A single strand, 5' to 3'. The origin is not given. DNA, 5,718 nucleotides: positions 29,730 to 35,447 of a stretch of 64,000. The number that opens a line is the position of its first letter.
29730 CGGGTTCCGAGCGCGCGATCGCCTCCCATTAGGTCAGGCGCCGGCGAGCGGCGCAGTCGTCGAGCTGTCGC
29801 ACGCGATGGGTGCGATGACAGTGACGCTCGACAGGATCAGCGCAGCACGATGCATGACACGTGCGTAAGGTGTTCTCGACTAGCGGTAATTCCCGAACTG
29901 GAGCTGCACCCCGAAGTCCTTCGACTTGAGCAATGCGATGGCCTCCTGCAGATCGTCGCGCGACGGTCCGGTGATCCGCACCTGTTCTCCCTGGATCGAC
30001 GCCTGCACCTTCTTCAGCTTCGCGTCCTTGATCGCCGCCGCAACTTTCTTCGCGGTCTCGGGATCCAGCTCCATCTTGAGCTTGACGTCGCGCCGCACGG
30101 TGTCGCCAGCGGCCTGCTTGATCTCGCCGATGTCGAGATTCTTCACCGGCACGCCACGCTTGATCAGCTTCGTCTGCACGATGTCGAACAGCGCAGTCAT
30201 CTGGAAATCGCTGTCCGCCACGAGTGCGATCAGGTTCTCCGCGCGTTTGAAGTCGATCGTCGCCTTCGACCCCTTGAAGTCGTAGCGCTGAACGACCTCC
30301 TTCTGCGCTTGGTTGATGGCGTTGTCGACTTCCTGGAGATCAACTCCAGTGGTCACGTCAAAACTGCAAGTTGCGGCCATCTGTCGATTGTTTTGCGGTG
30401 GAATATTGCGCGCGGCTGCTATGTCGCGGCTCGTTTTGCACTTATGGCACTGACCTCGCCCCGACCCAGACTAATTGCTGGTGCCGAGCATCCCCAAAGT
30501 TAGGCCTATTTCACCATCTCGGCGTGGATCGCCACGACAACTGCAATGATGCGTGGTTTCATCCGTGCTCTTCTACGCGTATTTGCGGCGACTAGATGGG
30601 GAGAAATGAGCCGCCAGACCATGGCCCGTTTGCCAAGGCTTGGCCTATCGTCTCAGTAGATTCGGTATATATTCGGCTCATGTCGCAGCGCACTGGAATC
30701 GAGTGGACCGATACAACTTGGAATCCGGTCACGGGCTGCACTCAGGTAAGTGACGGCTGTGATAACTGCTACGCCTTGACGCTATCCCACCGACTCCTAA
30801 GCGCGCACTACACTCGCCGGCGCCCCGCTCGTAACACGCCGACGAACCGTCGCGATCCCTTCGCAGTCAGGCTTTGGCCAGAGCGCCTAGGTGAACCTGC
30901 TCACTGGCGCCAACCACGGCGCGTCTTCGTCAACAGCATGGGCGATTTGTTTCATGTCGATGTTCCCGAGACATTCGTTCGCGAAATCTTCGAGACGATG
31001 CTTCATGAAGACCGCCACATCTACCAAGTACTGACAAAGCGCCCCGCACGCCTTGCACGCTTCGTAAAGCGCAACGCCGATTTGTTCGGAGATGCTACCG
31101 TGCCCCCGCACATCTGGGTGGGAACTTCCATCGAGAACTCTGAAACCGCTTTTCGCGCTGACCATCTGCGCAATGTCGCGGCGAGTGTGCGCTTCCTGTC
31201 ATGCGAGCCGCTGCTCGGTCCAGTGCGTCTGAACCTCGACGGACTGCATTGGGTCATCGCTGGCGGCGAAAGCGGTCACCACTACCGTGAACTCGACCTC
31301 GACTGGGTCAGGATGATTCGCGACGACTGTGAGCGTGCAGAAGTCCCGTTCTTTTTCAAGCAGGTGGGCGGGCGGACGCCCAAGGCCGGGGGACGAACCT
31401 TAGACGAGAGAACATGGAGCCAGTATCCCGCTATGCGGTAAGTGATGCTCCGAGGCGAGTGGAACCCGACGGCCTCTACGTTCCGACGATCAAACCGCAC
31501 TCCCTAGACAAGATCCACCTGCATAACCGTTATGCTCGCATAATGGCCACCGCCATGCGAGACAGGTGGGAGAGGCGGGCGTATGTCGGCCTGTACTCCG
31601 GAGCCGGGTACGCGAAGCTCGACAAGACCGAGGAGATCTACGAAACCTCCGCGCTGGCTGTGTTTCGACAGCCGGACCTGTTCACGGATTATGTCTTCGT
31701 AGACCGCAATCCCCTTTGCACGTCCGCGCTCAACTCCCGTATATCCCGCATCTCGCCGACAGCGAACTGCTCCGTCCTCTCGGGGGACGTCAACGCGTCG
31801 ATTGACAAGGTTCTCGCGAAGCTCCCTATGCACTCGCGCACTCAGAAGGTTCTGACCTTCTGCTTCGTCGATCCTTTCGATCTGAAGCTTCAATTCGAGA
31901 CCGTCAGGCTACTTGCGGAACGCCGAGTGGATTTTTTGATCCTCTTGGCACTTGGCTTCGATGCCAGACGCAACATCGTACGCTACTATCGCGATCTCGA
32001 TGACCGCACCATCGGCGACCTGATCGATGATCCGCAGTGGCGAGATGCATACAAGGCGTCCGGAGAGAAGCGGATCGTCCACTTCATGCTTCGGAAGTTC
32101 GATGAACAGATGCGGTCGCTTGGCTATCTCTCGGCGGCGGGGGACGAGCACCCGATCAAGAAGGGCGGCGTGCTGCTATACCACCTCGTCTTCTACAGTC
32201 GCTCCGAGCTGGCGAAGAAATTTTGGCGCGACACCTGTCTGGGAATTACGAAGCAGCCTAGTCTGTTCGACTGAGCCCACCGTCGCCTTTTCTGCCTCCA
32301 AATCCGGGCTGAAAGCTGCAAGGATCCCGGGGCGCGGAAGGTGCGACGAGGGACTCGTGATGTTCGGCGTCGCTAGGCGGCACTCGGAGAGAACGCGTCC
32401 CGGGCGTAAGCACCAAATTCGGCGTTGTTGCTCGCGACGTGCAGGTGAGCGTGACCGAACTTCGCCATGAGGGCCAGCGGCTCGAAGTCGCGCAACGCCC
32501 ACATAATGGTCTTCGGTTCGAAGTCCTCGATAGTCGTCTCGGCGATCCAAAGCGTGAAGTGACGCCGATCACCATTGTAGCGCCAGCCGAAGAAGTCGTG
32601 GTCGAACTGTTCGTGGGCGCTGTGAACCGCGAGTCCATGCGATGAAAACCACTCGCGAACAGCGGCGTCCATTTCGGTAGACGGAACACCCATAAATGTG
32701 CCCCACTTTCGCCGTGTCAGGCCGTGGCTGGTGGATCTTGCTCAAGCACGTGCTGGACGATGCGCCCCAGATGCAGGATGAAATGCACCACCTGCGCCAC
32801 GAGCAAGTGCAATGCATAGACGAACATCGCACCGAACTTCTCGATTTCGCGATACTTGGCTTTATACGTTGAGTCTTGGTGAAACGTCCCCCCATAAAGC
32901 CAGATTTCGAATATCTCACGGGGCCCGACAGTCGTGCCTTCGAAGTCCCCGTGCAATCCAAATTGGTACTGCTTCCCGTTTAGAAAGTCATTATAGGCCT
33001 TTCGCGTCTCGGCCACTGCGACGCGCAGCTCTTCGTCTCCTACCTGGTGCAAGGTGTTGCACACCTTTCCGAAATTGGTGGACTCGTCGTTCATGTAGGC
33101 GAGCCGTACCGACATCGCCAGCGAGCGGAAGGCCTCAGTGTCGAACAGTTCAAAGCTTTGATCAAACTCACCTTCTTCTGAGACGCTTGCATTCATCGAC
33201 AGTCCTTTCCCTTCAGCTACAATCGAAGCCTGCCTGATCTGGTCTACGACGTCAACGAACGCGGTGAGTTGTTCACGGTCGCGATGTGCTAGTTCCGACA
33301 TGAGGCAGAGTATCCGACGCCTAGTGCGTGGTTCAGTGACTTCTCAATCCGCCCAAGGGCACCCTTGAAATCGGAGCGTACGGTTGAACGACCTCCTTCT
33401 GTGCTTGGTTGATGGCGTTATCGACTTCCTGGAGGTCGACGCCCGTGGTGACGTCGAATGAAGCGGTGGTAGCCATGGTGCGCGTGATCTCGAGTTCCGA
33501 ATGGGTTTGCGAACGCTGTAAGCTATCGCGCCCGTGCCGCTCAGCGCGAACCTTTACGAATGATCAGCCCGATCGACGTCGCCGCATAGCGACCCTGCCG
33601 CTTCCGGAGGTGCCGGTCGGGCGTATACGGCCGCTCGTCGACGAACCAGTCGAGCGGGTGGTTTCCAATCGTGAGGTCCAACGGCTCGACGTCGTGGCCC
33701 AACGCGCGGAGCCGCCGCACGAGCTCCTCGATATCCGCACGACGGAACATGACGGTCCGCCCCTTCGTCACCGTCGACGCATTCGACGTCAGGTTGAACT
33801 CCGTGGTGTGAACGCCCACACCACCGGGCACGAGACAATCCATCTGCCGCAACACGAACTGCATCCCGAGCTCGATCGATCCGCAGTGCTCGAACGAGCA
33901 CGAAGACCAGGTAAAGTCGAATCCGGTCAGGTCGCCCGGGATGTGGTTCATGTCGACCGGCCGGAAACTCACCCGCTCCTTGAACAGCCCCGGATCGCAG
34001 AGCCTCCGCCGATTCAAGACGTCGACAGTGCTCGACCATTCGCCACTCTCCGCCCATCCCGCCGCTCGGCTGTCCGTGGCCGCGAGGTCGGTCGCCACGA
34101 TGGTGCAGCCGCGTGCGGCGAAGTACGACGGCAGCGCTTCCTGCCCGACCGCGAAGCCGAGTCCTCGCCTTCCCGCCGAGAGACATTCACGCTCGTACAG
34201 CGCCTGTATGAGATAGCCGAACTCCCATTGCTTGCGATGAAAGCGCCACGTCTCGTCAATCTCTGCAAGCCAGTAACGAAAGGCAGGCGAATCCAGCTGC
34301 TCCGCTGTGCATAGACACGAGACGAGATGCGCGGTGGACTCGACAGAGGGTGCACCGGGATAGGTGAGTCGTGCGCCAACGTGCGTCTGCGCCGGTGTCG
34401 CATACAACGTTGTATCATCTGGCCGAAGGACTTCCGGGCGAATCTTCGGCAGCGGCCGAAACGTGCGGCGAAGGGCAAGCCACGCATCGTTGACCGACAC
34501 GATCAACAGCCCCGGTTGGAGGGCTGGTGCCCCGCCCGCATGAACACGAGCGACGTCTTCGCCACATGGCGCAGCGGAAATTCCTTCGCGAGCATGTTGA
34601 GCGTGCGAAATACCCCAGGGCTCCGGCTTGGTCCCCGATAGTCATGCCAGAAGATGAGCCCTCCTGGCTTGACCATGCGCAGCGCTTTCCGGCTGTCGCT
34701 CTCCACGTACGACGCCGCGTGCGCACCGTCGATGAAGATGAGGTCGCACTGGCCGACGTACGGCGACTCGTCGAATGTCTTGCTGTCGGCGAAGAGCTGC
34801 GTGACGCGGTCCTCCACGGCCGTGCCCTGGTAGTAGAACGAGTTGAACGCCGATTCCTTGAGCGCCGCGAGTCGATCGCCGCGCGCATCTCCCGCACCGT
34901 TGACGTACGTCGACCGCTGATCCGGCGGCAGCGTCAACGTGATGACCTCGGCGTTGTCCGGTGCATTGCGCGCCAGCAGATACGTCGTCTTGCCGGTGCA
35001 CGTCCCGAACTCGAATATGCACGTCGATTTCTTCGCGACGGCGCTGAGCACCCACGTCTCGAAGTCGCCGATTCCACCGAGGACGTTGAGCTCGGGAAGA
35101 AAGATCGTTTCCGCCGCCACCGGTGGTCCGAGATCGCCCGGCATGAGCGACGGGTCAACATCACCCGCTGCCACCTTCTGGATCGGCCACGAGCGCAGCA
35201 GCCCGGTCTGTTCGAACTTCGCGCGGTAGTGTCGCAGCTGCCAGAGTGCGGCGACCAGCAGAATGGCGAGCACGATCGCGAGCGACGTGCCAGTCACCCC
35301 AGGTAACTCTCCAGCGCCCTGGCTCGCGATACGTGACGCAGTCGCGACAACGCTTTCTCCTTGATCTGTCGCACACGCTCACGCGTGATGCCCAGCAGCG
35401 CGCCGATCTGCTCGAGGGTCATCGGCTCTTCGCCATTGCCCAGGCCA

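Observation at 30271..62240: Two independent gene-end replacement insertions without recombinase genes in one 64-kb window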

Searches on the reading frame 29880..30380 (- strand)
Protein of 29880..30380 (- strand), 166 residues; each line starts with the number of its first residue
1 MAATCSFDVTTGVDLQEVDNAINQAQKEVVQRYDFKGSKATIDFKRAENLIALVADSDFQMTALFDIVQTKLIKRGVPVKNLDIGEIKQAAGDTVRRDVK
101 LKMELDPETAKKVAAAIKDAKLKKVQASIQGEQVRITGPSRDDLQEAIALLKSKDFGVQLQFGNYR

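Call 7: search_protein_families(library=pfam, proteins=[window:29880-30380:-], max_evalue=0.01)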
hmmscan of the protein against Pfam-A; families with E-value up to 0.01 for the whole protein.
window:29880-30380:- (166 aa): 1 family
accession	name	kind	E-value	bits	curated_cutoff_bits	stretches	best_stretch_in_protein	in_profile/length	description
PF04461.18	DUF520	-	7.9e-61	205.3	23.2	1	6-166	2-161/161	Protein of unknown function (DUF520)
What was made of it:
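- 29880..30380 (-): Intact yajQ (DUF520, 166 aa). Pfam PF04461, E 8e-61 (call 7).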

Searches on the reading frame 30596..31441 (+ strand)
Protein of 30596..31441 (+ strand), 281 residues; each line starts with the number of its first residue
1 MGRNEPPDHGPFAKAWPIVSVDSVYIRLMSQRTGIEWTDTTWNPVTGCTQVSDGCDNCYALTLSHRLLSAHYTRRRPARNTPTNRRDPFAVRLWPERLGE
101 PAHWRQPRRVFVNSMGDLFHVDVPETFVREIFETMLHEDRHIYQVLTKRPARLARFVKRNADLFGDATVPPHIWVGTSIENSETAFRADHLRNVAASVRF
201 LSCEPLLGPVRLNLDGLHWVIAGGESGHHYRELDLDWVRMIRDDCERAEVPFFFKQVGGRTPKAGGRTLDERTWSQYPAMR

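Call 7: search_protein_families(library=pfam, proteins=[window:30596-31441:+], max_evalue=0.01)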
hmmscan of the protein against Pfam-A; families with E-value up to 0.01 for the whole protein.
window:30596-31441:+ (281 aa): 1 family
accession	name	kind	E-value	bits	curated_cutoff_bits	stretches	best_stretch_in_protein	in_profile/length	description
PF07505.17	DUF5131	-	7.2e-88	294.6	28.9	1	33-278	2-243/243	Protein of unknown function (DUF5131)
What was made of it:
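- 30596..31441 (+): Islet cargo: DUF5131 (Gp37/Gp68) protein. Pfam PF07505, E 7e-88 (call 7).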

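Call 50: search_protein_families(library=ncbifam, proteins=[window:30596-31441:+], max_evalue=0.001)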
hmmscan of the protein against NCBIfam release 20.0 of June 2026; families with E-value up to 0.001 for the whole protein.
window:30596-31441:+ (281 aa): 1 family
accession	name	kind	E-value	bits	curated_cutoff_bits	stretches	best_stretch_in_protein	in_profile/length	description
TIGR04471.1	rSAM_mob_pairA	equivalog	1.6e-11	44.2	355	1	106-256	55-196/220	radical SAM mobile pair protein A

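Call 51: search_protein_families(library=padloc, proteins=[window:30596-31441:+], max_evalue=0.001)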
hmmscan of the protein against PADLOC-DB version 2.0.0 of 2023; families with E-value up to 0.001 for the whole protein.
window:30596-31441:+ (281 aa): 2 families
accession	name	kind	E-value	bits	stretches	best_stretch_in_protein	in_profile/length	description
PDLC04639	PDC-M41B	-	1.7e-88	294.1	1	29-280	1-235/241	-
PDLC04569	PDC-M30B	-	1.7e-83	277.9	1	32-280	3-235/241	-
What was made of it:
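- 30596..31441 (+): PADLOC candidate defence system PDC-M41B, E 2e-88 (call 51).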

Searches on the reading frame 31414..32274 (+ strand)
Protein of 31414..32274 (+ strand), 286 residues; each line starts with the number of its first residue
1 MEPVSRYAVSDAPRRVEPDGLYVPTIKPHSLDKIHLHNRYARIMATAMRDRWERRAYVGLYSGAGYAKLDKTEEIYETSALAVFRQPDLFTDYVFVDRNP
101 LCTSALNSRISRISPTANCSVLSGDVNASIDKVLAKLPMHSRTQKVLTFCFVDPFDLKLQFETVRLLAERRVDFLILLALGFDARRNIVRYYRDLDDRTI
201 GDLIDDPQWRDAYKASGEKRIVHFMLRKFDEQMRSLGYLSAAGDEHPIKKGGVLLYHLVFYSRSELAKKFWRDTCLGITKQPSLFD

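Call 7: search_protein_families(library=pfam, proteins=[window:31414-32274:+], max_evalue=0.01)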
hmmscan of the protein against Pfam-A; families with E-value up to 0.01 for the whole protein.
window:31414-32274:+ (286 aa): 0 families

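Call 50: search_protein_families(library=ncbifam, proteins=[window:31414-32274:+], max_evalue=0.001)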
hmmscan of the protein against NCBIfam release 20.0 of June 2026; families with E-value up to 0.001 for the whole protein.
window:31414-32274:+ (286 aa): 1 family
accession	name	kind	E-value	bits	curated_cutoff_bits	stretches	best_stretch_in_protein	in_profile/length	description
TIGR04474.1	tcm_partner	subfamily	4e-28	99.1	53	1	28-275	1-259/263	three-Cys-motif partner protein TcmP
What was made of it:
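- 31414..32274 (+): Islet cargo: TcmP (three-Cys-motif partner protein). NCBIfam TIGR04474, 99 bits against a cut-off of 53 (call 50).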

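Call 51: search_protein_families(library=padloc, proteins=[window:31414-32274:+], max_evalue=0.001)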
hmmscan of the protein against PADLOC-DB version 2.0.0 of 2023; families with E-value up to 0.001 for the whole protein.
window:31414-32274:+ (286 aa): 4 families
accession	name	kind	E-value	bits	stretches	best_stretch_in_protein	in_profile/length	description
PDLC04636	PDC-M41A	-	9e-17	59.7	1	33-187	13-171/281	-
PDLC04635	PDC-M41A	-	1.7e-12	45.9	1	40-212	26-214/298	-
PDLC04638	PDC-M41A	-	5.1e-07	27.5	1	33-189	18-169/275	-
PDLC04637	PDC-M41A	-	1.9e-05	22.2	1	84-187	12-114/226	-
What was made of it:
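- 31414..32274 (+): PADLOC PDC-M41A (call 51).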

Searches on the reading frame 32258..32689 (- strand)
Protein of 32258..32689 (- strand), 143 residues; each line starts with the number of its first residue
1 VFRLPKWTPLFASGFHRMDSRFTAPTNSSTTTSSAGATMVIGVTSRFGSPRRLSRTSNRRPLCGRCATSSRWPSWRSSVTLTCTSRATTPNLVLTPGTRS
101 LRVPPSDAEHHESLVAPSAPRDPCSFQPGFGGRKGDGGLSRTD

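Call 66: search_protein_families(library=pfam, proteins=[window:32258-32689:-], max_evalue=0.01)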
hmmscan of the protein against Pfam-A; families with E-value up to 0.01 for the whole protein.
window:32258-32689:- (143 aa): 0 families

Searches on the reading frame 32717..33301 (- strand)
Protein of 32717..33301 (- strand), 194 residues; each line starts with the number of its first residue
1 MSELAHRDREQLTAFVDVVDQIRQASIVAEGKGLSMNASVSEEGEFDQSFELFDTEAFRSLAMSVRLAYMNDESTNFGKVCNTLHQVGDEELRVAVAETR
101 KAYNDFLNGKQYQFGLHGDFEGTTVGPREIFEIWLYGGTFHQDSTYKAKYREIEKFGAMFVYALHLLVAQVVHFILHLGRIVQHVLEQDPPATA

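Call 7: search_protein_families(library=pfam, proteins=[window:32717-33301:-], max_evalue=0.01)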
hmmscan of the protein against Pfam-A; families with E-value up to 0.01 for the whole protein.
window:32717-33301:- (194 aa): 0 families

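Call 50: search_protein_families(library=ncbifam, proteins=[window:32717-33301:-], max_evalue=0.001)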
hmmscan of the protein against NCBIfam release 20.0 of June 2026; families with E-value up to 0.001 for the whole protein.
window:32717-33301:- (194 aa): 0 families

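Call 51: search_protein_families(library=padloc, proteins=[window:32717-33301:-], max_evalue=0.001)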
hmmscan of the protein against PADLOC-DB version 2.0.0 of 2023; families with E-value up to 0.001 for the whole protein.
window:32717-33301:- (194 aa): 0 families
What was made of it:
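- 32717..33301 (-): Islet cargo: 194-aa protein of unknown function. No Pfam, NCBIfam or PADLOC hit (calls 7, 50, 51).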

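Call 52: find_homologous_proteins(query=window:32717-33301:-, max_evalue=0.001)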
Query window:32717-33301:- (194 aa): 12 proteins with E <= 0.001 among 93 candidates.
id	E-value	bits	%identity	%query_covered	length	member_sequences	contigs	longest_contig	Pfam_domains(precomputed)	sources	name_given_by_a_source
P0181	1.6e-101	356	100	82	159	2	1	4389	-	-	-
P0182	2.8e-67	244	58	97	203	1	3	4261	-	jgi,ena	-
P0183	1.4e-63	232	54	97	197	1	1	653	-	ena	-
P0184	1.7e-63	232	55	99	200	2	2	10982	-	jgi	jgi:hypothetical protein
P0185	2.6e-63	231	56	97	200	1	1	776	-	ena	-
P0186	1.6e-61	225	56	97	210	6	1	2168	-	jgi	jgi:hypothetical protein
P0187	7.5e-59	217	54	97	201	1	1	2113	-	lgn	-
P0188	4.0e-57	211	55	95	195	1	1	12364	-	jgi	jgi:hypothetical protein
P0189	7.2e-56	207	52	95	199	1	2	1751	-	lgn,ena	-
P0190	2.0e-45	173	46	92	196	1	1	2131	-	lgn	-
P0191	3.8e-27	113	66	40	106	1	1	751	-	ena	-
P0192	1.2e-23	102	49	57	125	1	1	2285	-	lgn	-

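Call 53: find_encoding_contigs(protein=P0184, flank=10000, max_places=3)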
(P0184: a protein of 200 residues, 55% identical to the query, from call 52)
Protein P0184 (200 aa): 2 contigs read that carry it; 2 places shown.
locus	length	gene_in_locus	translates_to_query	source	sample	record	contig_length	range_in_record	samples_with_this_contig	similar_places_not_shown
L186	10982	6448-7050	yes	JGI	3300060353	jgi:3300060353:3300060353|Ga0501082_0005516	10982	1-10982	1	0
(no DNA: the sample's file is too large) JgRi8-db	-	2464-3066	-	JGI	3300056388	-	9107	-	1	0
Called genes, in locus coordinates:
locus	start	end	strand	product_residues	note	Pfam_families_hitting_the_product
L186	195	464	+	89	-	PF09932:DUF2164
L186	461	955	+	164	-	PF11158:DUF2938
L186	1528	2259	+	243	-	PF05721:PhyH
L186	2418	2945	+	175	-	PF04365:BrnT_toxin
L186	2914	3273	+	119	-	PF12441:CopG_antitoxin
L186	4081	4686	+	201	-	PF13338:AbiEi_4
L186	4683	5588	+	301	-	PF08843:AbiEii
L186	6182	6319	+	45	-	-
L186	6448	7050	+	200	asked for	-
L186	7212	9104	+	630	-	PF02463:SMC_N (faint), PF13175:AAA_15, PF13304:AAA_21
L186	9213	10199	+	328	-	PF12358:DUF3644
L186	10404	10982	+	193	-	?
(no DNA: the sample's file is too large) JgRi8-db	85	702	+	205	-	PF13338:AbiEi_4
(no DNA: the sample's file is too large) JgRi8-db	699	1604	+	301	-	PF08843:AbiEii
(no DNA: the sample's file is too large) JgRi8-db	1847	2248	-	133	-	-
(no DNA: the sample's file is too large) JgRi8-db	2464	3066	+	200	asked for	-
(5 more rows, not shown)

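Call 54: find_encoding_contigs(protein=P0188, flank=10000, max_places=3)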
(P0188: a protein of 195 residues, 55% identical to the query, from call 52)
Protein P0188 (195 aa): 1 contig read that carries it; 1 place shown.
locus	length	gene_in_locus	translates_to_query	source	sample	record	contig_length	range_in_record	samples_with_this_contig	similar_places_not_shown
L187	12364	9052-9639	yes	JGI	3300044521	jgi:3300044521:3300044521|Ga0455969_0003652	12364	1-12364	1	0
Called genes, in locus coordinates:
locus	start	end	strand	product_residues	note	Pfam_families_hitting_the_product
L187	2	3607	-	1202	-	?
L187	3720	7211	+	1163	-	PF20464:MmeI_N, PF20465:MmeI_hel, PF20473:MmeI_Mtase, PF20466:MmeI_TRD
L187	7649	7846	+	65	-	-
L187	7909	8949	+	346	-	PF28530:DUF8426, PF04471:Mrr_cat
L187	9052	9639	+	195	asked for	-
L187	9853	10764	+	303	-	-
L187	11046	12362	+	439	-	?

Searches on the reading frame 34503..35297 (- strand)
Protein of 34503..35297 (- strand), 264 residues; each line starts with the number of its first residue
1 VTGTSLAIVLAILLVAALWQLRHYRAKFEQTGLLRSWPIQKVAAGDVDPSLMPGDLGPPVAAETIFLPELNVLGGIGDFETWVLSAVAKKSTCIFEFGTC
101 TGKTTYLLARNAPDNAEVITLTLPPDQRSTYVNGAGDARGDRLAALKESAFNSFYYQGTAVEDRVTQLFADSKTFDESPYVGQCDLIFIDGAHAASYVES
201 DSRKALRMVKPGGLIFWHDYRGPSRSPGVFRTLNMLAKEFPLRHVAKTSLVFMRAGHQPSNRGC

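Call 7: search_protein_families(library=pfam, proteins=[window:34503-35297:-], max_evalue=0.01)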
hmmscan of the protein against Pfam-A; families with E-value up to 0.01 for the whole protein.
window:34503-35297:- (264 aa): 1 family
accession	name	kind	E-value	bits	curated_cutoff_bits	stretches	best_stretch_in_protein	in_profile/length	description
PF13578.12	Methyltransf_24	-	2.2e-14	54.6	26.3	1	96-220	2-105/105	Methyltransferase domain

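Call 51: search_protein_families(library=padloc, proteins=[window:34503-35297:-], max_evalue=0.001)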
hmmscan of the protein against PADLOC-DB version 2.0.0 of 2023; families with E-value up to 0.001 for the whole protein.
window:34503-35297:- (264 aa): 1 family
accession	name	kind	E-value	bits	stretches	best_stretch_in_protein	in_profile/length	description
PDLC04134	mad2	-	5.2e-05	20.3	1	93-245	294-422/492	mads_2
